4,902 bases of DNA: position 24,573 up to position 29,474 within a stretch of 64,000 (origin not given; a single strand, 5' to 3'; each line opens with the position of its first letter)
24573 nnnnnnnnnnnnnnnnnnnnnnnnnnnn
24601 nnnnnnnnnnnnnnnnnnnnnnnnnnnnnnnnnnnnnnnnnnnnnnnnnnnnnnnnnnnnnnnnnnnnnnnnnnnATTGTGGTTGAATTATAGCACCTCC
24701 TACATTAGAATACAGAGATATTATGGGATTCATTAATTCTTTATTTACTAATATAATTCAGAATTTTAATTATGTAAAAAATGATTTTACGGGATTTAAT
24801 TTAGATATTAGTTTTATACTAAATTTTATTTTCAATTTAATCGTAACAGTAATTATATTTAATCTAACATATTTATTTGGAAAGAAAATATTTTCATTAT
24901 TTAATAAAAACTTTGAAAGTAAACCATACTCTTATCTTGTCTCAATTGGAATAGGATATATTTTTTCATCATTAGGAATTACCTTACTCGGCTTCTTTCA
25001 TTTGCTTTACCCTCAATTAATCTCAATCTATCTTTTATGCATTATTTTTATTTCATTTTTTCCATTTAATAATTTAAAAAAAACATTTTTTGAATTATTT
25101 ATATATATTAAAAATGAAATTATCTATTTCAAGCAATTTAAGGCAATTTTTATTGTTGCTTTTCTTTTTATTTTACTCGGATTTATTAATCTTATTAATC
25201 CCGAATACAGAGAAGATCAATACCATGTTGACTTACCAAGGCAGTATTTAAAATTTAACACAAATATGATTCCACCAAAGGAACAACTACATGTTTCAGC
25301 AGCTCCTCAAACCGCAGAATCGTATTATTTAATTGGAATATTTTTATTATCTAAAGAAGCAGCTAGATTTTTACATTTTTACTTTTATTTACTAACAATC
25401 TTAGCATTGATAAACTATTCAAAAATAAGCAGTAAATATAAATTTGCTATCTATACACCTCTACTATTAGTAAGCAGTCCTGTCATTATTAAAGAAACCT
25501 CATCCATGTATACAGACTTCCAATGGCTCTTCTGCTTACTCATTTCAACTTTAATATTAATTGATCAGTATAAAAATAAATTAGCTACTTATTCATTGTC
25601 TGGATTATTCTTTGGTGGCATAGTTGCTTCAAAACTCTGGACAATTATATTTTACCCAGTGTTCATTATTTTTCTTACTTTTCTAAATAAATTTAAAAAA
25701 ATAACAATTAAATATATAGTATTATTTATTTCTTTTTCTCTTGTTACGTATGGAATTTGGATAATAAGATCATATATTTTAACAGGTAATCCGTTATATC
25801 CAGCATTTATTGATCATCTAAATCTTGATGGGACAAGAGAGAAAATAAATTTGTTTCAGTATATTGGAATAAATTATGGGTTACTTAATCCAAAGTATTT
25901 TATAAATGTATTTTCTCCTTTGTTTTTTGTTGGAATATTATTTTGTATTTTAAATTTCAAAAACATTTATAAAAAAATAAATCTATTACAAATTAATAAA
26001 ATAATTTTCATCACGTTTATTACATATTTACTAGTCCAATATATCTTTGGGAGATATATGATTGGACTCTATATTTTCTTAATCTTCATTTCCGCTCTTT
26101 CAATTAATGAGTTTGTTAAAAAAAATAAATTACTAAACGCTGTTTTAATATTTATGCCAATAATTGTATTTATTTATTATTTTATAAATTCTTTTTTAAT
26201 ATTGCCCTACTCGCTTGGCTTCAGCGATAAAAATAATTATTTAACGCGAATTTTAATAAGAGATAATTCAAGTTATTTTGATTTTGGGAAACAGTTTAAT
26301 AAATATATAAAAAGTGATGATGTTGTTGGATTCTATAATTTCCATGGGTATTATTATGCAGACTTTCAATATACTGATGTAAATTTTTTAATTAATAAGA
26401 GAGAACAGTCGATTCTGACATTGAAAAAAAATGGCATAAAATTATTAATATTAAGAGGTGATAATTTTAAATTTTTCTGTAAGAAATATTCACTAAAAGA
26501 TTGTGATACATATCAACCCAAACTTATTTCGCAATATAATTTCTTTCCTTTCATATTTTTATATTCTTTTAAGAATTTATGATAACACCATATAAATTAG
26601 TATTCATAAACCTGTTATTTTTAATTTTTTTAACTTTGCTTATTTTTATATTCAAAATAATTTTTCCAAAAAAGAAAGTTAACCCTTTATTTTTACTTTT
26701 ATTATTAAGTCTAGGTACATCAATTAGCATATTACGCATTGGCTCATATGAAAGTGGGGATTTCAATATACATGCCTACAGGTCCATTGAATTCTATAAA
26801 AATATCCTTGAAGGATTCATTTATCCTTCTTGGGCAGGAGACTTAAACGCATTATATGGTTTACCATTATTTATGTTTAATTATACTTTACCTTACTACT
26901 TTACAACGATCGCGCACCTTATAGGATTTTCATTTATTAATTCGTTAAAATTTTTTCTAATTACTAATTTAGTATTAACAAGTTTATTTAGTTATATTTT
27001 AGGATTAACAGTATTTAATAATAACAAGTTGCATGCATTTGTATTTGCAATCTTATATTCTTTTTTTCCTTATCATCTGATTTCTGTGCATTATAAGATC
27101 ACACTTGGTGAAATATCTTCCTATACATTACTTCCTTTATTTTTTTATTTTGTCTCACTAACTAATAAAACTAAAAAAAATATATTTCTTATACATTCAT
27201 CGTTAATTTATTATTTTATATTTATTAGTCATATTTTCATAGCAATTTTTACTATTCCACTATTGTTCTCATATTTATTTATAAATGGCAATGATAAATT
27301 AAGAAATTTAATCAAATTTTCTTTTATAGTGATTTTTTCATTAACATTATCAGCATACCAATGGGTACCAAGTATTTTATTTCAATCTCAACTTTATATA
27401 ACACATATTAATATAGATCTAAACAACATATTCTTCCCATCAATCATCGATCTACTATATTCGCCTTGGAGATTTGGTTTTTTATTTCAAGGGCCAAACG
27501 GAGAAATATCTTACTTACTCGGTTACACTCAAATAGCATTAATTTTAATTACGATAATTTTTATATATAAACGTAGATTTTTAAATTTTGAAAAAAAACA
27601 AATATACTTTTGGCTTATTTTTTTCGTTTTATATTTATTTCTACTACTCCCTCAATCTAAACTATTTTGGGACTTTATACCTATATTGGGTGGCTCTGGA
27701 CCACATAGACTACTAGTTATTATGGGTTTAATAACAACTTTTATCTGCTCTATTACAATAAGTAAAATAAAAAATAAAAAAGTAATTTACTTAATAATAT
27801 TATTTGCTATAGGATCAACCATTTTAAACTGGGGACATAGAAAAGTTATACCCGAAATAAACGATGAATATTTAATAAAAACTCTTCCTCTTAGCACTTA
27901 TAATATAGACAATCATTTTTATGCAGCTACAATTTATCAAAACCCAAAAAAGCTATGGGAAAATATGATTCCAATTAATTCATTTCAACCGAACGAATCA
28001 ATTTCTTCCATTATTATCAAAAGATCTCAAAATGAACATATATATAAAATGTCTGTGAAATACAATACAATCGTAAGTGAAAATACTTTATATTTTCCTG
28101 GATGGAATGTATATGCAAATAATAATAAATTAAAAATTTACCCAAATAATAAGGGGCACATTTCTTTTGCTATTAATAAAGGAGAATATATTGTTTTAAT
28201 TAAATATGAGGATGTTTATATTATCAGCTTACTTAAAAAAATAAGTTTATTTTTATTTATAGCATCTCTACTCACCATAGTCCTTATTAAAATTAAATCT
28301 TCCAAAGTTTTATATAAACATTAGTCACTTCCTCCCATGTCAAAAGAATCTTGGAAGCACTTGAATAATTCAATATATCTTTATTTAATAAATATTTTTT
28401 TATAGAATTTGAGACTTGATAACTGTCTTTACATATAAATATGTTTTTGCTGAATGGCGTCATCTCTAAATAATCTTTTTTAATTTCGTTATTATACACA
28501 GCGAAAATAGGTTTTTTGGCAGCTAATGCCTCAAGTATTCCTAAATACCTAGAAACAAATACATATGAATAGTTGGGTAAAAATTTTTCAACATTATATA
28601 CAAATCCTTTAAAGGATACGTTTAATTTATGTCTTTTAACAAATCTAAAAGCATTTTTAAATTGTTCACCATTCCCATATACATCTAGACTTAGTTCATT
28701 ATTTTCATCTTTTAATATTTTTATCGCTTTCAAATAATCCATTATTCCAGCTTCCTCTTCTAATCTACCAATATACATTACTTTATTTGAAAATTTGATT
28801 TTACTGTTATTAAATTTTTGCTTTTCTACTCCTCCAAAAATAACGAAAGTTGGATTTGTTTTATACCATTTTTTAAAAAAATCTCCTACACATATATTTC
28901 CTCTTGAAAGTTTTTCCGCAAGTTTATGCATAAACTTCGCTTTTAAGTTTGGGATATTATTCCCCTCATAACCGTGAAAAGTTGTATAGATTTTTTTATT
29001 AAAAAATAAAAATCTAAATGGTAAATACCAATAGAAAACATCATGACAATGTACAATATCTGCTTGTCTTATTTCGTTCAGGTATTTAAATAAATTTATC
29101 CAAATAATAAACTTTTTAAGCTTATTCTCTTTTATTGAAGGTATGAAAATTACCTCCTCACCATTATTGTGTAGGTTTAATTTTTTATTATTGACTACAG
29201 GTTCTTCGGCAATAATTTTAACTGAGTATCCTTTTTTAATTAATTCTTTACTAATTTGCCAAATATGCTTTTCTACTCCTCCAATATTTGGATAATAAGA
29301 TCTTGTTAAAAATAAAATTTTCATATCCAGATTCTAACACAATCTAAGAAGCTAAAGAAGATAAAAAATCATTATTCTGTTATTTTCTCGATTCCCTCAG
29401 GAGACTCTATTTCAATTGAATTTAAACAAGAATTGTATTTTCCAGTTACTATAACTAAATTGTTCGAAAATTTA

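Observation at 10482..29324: About 19 kb glycan / protein-glycosylation supercluster dominated by GT-C fold membrane transferases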

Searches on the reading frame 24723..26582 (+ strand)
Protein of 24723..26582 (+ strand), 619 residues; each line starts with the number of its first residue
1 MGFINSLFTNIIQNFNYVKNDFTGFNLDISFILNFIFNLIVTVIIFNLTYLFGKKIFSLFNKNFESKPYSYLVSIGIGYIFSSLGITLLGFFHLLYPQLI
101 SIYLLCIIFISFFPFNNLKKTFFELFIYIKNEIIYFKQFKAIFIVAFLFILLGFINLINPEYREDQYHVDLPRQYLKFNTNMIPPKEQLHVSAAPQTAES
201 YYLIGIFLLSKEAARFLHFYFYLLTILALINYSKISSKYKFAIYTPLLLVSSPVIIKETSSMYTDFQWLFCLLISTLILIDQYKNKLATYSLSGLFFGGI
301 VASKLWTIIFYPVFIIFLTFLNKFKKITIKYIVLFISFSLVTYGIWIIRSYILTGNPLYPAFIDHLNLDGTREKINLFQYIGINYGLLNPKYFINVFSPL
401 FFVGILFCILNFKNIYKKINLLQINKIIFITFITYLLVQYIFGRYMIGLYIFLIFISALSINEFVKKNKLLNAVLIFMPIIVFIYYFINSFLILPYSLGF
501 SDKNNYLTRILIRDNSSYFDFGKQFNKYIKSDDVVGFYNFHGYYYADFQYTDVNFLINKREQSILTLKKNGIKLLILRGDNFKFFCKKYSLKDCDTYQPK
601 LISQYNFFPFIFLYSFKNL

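Call 4: search_protein_families(library=pfam, proteins=[window:24723-26582:+], max_evalue=0.01)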
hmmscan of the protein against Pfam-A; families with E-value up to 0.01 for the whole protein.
window:24723-26582:+ (619 aa): 1 family
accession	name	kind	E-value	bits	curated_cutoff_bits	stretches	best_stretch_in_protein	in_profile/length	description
PF13231.12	PMT_2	-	0.0021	18.7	26.1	1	206-346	16-160/160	Dolichyl-phosphate-mannose-protein mannosyltransferase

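Call 11: search_protein_families(library=ncbifam, proteins=[window:24723-26582:+], max_evalue=0.01)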
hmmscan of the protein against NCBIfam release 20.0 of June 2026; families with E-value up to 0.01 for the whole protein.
window:24723-26582:+ (619 aa): 1 family
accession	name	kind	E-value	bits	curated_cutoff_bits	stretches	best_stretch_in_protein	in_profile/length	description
NF047510.1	LIC_10190_fam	subfamily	4.3e-08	32.3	100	1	217-361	173-313/424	LIC_10190 family membrane protein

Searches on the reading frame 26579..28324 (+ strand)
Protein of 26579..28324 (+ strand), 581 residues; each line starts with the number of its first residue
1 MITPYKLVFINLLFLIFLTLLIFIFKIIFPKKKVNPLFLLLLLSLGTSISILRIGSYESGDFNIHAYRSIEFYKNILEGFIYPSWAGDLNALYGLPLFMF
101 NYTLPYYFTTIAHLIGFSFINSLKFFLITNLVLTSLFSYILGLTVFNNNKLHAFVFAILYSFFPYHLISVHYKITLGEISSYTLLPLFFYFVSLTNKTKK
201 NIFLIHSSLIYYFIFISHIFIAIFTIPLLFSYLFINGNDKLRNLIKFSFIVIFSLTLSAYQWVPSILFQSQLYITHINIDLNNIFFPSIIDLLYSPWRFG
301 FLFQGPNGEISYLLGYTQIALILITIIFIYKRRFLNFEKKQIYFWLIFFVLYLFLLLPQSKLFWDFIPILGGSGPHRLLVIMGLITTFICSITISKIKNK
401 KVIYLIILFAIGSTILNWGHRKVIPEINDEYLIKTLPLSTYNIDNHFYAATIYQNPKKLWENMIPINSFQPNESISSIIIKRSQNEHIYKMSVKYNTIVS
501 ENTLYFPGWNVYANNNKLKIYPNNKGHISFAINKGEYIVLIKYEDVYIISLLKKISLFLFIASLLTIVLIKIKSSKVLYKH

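Call 4: search_protein_families(library=pfam, proteins=[window:26579-28324:+], max_evalue=0.01)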
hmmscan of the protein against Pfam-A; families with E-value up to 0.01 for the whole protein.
window:26579-28324:+ (581 aa): 1 family
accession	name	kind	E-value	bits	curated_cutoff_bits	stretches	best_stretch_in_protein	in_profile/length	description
PF10131.15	PTPS_related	-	9e-06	24.9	26.4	1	103-410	6-298/621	6-pyruvoyl-tetrahydropterin synthase related domain; membrane protein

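Call 11: search_protein_families(library=ncbifam, proteins=[window:26579-28324:+], max_evalue=0.01)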
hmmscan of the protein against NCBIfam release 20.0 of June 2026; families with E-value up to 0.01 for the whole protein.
window:26579-28324:+ (581 aa): 0 families

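Call 61: search_protein_families(library=pfam, alignment_id=A4, max_evalue=0.001)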
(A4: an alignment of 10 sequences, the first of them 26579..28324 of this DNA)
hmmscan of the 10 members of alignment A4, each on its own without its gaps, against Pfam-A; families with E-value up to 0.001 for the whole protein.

A. member 1, window:26579-28324:+ (581 aa): 1 family
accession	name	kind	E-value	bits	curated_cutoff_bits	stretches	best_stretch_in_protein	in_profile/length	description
PF10131.15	PTPS_related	-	9e-06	24.9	26.4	1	103-410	6-298/621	6-pyruvoyl-tetrahydropterin synthase related domain; membrane protein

B. families by the number of members that match (of 10 scanned): 2 families
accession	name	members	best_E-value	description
PF10131.15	PTPS_related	10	2.6e-14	6-pyruvoyl-tetrahydropterin synthase related domain; membrane protein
PF13231.12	PMT_2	3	2.6e-08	Dolichyl-phosphate-mannose-protein mannosyltransferase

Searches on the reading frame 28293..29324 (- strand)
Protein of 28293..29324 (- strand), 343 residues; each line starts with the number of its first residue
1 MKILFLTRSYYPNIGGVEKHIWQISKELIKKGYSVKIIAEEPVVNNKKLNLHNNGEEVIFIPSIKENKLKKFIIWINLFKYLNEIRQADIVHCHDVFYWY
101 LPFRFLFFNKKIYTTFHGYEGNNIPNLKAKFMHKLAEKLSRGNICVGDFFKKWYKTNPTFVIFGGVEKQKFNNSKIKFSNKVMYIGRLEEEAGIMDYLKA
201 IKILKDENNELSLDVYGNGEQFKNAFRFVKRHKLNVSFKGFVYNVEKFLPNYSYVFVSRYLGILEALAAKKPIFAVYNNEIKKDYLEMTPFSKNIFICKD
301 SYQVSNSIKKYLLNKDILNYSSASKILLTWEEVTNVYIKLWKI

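Call 4: search_protein_families(library=pfam, proteins=[window:28293-29324:-], max_evalue=0.01)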
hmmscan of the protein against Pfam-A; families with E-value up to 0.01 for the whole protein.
window:28293-29324:- (343 aa): 5 families
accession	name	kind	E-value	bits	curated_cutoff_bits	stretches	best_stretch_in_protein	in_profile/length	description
PF13439.12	Glyco_transf_4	-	1.6e-13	51.5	28.5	1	14-156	1-150/170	Glycosyltransferase Family 4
PF00534.26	Glycos_transf_1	-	5.8e-12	45.9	26.4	1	167-316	3-160/172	Glycosyl transferases group 1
PF13692.12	Glyco_trans_1_4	-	1.4e-09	38.8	27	1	180-276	2-106/142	Glycosyl transferases group 1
PF08323.17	Glyco_transf_5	-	0.003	17.7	22.7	0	2-122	1-107/239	Starch synthase catalytic domain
PF13477.12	Glyco_trans_4_2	-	0.0052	17.4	23.4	0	18-128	10-118/139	Glycosyl transferase 4-like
